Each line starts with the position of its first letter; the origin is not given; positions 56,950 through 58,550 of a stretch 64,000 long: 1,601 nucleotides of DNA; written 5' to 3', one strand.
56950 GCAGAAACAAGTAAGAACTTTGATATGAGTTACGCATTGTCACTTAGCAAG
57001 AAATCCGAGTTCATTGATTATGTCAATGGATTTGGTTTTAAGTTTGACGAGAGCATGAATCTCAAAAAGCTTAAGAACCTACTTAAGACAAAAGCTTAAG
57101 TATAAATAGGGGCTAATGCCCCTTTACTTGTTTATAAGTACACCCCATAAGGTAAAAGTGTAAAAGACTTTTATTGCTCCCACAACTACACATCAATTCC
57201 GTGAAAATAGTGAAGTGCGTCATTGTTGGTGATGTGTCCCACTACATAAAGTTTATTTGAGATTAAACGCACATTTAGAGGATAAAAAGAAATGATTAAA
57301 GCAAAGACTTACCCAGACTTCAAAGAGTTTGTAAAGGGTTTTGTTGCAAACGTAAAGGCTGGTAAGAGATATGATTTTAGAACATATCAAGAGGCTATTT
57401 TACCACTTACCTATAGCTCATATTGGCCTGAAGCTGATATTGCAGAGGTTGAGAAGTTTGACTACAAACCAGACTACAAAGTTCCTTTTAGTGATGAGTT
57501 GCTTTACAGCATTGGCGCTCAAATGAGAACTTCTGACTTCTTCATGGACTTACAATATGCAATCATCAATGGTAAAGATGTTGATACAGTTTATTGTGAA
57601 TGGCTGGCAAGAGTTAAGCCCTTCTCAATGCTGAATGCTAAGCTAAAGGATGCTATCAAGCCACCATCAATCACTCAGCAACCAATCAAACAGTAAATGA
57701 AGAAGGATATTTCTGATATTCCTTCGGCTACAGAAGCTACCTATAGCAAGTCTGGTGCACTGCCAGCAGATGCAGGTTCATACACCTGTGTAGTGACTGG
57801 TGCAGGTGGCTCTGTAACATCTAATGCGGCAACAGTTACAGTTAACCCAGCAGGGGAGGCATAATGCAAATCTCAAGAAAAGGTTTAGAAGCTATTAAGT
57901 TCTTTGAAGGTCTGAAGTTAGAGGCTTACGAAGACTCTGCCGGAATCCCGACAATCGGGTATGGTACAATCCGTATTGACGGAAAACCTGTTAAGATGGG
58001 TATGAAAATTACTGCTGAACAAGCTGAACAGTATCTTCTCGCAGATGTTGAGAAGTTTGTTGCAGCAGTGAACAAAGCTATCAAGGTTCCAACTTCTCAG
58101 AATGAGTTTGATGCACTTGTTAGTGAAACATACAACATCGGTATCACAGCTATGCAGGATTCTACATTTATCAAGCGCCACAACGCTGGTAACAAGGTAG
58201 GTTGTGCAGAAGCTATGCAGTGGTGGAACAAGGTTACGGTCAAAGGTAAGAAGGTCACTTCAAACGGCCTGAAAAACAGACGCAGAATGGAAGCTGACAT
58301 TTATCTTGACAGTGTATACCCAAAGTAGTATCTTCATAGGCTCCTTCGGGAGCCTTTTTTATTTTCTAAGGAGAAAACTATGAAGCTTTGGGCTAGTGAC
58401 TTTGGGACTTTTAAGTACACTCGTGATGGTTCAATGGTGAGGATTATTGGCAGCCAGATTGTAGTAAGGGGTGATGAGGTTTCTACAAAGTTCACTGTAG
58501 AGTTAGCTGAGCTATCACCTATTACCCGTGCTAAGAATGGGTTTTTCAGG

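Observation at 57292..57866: Ig-like domain split by a single in-frame stop codon immediately before the endolysin gene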

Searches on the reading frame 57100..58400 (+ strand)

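Call 16: search_solved_structures(query=L003:571-1950:+, max_evalue=0.01, show_alignments=2)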
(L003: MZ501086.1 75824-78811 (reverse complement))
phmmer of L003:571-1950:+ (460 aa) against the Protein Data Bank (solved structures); distinct sequences matched with E-value up to 0.01: 124 (the best 60 are shown).
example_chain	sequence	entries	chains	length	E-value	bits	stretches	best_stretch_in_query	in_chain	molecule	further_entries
9ncf_S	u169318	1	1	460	6.1e-300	997.4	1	1-460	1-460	Immunoglobulin-like domain protein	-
9c2d_S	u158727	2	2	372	3.4e-166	556.7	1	1-372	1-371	Tail protein | Putative tail protein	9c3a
9flp_A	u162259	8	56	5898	5.2e-82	279.3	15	151-443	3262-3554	The grappling hook protein A in the bacterium Aureispira sp. CCB-QB1 | The grappling hook protein A (GhpA) in the bacterium Aureispira sp. CCB-QB1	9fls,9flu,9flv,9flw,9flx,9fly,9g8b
6iaa_A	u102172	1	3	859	3.5e-24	88.8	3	178-316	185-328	Roundabout homolog 2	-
3b43_A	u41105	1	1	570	2.1e-17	66.5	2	167-444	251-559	Titin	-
5k6w_A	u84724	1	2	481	6.3e-17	64.9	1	195-450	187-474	Protein sidekick-1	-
5ope_A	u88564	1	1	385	4.7e-16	62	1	124-413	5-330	Roundabout homolog 1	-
5o5g_A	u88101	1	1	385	4.7e-16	62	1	124-413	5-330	Roundabout homolog 1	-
4u7m_A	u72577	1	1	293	2.1e-14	56.6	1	171-319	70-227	Leucine-rich repeats and immunoglobulin-like domains protein 1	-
3dmk_A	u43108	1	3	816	1.1e-11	47.6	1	168-319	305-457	Down Syndrome Cell Adhesion Molecule (DSCAM) isoform 1.30.30, N-terminal eight Ig domains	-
5lxk_A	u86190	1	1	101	2.8e-11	46.3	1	216-456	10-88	Decoration protein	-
8zvi_a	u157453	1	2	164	4.2e-11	45.7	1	216-456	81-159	Decoration protein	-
6s9f_A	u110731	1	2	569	4.6e-11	45.6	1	169-367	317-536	Tyrosine-protein kinase-like otk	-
7ol2_A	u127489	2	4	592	6.4e-11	45.1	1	173-457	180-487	Contactin-1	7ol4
5z5k_A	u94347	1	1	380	7.7e-10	41.6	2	213-452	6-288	Netrin receptor DCC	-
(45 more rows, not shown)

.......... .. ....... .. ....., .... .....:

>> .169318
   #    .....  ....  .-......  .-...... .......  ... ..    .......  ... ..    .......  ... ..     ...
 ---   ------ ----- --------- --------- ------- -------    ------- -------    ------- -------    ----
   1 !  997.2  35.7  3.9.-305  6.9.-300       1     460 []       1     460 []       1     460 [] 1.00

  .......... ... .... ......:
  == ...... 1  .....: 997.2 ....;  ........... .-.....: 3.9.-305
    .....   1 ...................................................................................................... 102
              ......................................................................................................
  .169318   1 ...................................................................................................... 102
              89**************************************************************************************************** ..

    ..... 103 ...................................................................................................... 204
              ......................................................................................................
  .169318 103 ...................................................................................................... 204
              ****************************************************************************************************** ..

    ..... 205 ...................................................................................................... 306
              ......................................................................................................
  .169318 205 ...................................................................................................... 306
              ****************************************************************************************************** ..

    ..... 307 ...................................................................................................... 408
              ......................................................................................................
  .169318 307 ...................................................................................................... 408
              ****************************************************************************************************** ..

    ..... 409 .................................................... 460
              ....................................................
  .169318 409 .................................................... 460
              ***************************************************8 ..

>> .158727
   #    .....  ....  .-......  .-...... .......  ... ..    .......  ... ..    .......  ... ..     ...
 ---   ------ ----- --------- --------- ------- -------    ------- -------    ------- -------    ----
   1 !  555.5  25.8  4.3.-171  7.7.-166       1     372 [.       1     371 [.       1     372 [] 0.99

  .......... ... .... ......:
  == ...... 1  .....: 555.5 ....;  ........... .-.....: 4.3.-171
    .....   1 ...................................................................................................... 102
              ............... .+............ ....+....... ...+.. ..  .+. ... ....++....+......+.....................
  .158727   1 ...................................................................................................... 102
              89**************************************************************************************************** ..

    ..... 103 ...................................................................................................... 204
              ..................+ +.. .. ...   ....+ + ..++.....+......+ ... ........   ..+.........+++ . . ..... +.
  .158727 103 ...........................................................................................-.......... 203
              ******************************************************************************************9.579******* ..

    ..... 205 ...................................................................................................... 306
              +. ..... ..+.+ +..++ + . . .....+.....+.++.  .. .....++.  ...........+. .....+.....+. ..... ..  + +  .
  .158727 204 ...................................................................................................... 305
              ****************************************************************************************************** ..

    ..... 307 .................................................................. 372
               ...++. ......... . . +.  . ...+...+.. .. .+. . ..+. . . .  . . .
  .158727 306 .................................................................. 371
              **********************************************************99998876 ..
